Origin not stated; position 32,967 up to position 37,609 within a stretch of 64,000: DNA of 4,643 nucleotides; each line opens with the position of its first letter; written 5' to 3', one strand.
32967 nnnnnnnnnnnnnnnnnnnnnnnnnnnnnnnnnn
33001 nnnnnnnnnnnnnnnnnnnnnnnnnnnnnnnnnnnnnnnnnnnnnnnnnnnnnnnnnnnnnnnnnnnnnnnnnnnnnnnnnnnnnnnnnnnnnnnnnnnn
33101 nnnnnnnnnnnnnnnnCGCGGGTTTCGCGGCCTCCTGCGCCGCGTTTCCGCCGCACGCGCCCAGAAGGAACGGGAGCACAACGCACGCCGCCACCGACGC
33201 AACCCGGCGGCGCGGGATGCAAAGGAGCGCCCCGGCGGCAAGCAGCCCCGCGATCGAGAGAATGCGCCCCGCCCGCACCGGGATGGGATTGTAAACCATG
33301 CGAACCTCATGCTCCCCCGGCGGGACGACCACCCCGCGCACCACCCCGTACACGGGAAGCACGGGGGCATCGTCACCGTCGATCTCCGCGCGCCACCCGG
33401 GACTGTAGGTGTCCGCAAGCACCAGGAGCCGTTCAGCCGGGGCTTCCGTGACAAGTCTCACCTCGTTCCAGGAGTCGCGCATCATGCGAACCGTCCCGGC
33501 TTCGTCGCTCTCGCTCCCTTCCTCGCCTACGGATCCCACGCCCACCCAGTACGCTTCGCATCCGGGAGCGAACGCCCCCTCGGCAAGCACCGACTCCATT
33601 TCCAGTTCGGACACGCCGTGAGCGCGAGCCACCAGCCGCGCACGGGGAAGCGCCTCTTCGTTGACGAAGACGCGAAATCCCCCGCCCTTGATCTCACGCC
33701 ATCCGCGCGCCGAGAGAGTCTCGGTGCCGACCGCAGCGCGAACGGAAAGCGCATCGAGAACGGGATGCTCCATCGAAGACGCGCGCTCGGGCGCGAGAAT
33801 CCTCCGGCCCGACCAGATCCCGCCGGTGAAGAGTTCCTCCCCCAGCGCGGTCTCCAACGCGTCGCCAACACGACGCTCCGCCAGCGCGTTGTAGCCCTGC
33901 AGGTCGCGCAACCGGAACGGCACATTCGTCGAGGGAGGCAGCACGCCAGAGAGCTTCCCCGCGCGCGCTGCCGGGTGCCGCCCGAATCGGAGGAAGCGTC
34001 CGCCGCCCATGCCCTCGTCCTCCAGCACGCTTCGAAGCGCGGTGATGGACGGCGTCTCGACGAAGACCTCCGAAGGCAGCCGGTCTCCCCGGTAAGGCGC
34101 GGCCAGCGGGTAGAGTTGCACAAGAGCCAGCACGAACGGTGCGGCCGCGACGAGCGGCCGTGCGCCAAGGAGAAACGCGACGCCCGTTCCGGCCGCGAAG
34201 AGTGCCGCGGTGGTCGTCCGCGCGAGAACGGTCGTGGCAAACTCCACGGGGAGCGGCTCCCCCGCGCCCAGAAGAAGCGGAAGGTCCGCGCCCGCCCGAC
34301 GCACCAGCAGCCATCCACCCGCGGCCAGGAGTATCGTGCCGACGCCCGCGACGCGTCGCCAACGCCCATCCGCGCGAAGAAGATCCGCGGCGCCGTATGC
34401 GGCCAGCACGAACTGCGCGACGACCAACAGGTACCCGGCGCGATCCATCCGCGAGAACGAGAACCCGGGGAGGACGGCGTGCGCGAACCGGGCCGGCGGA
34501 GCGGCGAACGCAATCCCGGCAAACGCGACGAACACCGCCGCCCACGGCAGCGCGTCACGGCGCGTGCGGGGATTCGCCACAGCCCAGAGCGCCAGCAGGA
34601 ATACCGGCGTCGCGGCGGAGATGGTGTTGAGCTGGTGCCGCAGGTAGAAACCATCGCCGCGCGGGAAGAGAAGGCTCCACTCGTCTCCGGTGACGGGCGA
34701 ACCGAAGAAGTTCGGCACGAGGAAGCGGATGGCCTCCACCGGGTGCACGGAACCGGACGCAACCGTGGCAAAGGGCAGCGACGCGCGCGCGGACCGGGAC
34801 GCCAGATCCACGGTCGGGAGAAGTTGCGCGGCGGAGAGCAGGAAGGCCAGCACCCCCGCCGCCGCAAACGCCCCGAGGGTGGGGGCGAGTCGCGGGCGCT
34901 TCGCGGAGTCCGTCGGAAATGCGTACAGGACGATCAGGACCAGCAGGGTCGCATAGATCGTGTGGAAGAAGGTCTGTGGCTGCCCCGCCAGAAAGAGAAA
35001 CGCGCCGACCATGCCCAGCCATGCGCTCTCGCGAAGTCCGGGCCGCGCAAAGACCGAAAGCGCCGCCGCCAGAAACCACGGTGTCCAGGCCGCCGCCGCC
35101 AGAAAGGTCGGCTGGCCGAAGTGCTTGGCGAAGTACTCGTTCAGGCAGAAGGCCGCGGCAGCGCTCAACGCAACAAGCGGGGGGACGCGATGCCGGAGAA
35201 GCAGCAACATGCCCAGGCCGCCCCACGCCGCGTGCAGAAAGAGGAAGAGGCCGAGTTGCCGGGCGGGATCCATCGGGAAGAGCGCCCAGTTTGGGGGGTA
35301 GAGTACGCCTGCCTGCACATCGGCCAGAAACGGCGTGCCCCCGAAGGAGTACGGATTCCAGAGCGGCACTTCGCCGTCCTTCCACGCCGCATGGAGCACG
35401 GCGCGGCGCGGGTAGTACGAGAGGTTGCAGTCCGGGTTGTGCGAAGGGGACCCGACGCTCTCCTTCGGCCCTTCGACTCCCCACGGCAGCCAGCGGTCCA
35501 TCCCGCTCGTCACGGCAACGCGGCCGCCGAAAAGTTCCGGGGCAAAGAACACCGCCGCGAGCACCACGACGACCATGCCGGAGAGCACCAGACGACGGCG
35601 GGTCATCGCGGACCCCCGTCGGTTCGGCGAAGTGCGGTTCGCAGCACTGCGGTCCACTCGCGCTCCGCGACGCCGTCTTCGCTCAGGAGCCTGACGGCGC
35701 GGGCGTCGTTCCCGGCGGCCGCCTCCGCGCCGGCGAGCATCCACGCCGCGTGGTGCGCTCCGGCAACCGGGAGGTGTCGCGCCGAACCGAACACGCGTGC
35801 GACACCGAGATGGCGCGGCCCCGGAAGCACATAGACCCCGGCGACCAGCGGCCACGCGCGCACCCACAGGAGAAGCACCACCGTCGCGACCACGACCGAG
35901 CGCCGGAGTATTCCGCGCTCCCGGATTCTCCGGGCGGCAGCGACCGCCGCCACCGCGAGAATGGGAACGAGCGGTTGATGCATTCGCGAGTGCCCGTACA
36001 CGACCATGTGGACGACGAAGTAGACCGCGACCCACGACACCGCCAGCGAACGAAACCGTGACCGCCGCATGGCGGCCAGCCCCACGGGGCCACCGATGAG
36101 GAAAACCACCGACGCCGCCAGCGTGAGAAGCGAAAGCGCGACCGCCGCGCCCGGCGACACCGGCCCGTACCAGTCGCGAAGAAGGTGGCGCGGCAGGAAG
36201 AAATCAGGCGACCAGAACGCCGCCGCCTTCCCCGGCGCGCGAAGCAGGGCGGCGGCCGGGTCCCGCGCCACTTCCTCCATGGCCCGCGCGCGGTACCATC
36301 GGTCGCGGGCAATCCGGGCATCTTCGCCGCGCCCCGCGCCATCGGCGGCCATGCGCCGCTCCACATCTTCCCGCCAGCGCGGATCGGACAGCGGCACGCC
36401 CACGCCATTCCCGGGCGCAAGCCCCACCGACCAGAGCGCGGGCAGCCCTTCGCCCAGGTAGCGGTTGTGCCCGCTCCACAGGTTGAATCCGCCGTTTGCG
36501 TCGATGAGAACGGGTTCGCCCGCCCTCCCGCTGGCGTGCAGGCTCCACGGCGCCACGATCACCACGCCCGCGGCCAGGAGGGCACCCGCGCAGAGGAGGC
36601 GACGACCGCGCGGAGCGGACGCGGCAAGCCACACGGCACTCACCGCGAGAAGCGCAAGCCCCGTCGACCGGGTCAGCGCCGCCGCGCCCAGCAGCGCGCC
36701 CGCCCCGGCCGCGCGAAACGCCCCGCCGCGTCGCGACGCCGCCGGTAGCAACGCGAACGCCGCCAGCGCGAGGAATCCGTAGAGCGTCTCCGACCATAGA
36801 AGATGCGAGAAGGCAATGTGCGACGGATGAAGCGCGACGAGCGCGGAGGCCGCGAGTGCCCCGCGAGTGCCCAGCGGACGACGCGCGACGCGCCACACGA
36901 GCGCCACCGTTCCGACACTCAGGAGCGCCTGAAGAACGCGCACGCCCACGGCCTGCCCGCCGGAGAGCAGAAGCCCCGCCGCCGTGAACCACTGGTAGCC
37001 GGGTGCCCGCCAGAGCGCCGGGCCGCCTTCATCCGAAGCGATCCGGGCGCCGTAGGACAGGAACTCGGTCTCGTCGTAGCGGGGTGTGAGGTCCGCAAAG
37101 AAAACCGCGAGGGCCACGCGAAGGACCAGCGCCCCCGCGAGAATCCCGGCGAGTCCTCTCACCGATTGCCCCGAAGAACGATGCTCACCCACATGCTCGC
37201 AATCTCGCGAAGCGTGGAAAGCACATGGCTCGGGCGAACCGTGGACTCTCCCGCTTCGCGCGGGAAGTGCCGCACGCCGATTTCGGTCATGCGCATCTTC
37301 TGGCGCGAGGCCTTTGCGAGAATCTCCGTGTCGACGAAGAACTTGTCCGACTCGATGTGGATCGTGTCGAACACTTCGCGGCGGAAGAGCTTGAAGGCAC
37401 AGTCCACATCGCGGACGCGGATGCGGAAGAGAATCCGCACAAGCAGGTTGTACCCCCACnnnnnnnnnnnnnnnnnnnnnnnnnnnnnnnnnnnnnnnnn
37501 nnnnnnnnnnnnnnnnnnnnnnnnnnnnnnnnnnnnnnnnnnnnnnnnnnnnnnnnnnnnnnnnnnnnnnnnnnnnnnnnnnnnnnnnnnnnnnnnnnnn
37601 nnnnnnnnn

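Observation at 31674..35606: Apparent in-frame fusion of a YfhO-like GT-C membrane glycosyltransferase with an alkaline-phosphatase-superfamily (NPP-like) domain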

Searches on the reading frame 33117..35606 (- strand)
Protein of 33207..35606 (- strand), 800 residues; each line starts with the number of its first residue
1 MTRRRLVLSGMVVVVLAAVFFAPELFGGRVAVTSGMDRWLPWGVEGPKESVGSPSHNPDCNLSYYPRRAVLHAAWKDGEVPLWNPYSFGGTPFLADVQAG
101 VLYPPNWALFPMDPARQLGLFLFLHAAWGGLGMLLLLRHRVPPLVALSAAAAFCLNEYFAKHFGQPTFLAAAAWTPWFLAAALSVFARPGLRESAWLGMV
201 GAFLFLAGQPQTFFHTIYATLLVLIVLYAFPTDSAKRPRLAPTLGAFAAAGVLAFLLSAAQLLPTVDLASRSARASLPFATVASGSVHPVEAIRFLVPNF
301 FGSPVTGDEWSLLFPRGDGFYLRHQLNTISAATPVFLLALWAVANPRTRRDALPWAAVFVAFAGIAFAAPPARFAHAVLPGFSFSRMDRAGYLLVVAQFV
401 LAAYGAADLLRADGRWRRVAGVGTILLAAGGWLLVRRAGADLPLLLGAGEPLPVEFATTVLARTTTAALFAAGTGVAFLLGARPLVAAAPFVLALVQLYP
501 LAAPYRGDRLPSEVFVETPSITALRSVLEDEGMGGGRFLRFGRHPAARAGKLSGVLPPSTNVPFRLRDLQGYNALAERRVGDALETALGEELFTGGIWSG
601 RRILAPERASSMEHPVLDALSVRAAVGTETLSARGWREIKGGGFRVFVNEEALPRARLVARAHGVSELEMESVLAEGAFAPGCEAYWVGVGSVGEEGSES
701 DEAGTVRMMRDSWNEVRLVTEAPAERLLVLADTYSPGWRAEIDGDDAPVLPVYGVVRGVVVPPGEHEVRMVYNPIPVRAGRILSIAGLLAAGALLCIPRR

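Call 28: search_solved_structures(query=window:33207-35606:-, max_evalue=1, show_alignments=1)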
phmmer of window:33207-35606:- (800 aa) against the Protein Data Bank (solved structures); distinct sequences matched with E-value up to 1: 0.

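Call 49: predict_structure(alignment_id=A3)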
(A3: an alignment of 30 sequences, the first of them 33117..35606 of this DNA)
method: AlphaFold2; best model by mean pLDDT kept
length: 830 residues; sequences in the alignment: 30
mean_pLDDT: 89.5   pTM: 0.91
mean pLDDT of the five models: 89.5, 88.5, 88.1, 88.1, 84.8
residues with pLDDT >= 90: 600; 70-90: 167; 50-70: 28; < 50: 35
segments of 3 or more residues with pLDDT < 50: 546-549, 802-830
pLDDT, mean of each block of 10 residues (from residue 1): 89 96 94 88 81 74 92 95 90 92 95 95 96 95 97 92 84 97 96 97 96 96 97 85 97 98 94 79 88 92 86 84 62 96 95 97 89 92 84 96 97 88 98 97 93 95 97 97 94 95 86 92 92 86 63 85 93 80 94 79 90 97 94 93 89 95 96 95 94 74 91 96 96 95 98 96 98 97 98 90 42 36 43
secondary structure, 60 per line:
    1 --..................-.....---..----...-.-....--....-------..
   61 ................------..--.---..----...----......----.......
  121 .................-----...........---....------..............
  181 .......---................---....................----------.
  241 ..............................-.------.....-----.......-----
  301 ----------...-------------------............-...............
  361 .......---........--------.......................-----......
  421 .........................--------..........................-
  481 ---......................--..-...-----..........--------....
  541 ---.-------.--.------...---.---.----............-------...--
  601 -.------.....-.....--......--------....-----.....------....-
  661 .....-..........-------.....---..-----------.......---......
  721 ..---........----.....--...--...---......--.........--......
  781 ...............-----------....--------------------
elements in order (helices of 4 or more, strands of 3 or more residues): H3-20 H22-26 H42-45 H48-51 H59-76 H104-109 H114-137 H143-153 H157-160 H167-187 H191-206 H210-229 H240-270 H279-283 H289-295 H333-344 H346-367 H371-378 H387-409 H415-445 H454-479 H484-505 H519-528 E537-540 H578-588 H609-613 H615-619 E622-627 E636-639 E645-649 E656-659 E661-665 H667-676 E684-688 E705-711 E715-722 E726-733 E738-742 E745-747 E750-752 E756-761 E764-772 H775-795 H807-810

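Call 51: fold_search(model_id=the predicted structure, library=pdb)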
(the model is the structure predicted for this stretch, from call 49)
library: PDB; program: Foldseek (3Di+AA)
matches with E <= 10: 342; with E <= 0.001: 15
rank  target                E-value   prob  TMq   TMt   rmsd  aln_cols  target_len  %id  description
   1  6w98_A                8.4e-09  1.00  0.41  0.28  21.1       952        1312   12  Single-Particle Cryo-EM Structure of Arabinofuranosyltransferase AftD from Mycobacteria (released 2020-05-13)
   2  6wby                  1.3e-07  1.00  0.37  0.26  21.6       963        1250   11  Single-Particle Cryo-EM Structure of Arabinofuranosyltransferase AftD from Mycobacteria, Mutant R1389S Class 2 (released 2020-05-13)
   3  6wbx                  3.5e-07  1.00  0.37  0.26  21.7       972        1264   11  Single-Particle Cryo-EM Structure of Arabinofuranosyltransferase AftD from Mycobacteria, Mutant R1389S Class 1 (released 2020-05-13)
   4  3wak                  1.1e-05  1.00  0.33  0.32  18.2       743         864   13  Crystal structure of the Archaeoglobus fulgidus oligosaccharyltransferase (O29867_ARCFU) in the apo form (released 2013-10-30)
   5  5ezm                  2.8e-05  1.00  0.38  0.53  10.3       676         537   16  Crystal Structure of ArnT from Cupriavidus metallidurans in the apo state (released 2016-02-17)
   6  8age_A                4.5e-05  1.00  0.31  0.38  13.3       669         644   11  Structure of yeast oligosaccharylransferase complex with acceptor peptide bound (released 2022-12-07)
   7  8if8_C                8.2e-05  1.00  0.38  0.50  13.6       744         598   12  Arabinosyltransferase AftA (released 2023-05-31)
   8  3waj                  1.3e-04  1.00  0.31  0.32  20.1       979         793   11  Crystal structure of the Archaeoglobus fulgidus oligosaccharyltransferase (O29867_ARCFU) complex with Zn and sulfate (released 2013-10-30)
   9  6ezn_F                1.8e-04  1.00  0.32  0.39  13.7       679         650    9  Cryo-EM structure of the yeast oligosaccharyltransferase (OST) complex (released 2018-01-17)
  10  6gxc_A                2.3e-04  1.00  0.26  0.30  21.2       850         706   10  Bacterial oligosaccharyltransferase PglB in complex with an inhibitory peptide and a reactive lipid-linked oligosaccha (released 2018-11-14)
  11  8b6l_I                3.5e-04  1.00  0.29  0.33  18.8       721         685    9  Subtomogram average of the human Sec61-TRAP-OSTA-translocon (released 2022-12-07)
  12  5ogl_A                5.4e-04  1.00  0.31  0.35  19.6       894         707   10  Structure of bacterial oligosaccharyltransferase PglB in complex with an acceptor peptide and an lipid-linked oligosac (released 2017-10-25)
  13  8pn9_A                7.9e-04  1.00  0.33  0.40  13.7       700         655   10  Structure of human oligosaccharyltransferase OST-A complex bound to NGI-1 (released 2024-05-08)
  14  9n9j_I                8.6e-04  1.00  0.32  0.37  15.3       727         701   10  Structure of a GRP94 folding intermediate engaged with a CCDC134- and FKBP11-bound secretory translocon (released 2025-11-19)
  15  7oci_F                9.0e-04  1.00  0.35  0.43  13.8       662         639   11  Cryo-EM structure of yeast Ost6p containing oligosaccharyltransferase complex (released 2022-02-16)
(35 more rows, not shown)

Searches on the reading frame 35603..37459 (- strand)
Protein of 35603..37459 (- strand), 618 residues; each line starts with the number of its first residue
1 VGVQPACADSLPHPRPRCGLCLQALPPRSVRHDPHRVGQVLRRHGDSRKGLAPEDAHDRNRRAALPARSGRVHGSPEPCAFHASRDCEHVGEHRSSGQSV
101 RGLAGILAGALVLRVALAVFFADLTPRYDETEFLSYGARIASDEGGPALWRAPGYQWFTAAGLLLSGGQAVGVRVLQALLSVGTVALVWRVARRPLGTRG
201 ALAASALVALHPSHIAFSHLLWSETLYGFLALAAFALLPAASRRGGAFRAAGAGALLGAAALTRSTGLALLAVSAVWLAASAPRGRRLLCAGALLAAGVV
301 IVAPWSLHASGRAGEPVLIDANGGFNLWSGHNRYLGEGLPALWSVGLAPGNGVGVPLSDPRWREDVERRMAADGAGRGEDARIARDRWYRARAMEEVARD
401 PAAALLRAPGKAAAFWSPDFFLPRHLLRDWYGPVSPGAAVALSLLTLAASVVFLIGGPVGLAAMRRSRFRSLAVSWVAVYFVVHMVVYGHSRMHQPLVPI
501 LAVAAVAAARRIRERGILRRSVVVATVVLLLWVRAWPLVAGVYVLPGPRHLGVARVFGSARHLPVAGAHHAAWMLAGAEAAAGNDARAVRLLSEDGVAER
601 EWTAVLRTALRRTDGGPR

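Call 32: search_protein_families(library=pfam, proteins=[window:35603-37459:-], max_evalue=0.0001)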
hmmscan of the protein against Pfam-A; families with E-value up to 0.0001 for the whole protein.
window:35603-37459:- (618 aa): 1 family
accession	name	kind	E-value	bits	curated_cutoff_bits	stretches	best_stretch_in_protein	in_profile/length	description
PF13231.12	PMT_2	-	1.3e-13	51.9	26.1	1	152-304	3-156/160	Dolichyl-phosphate-mannose-protein mannosyltransferase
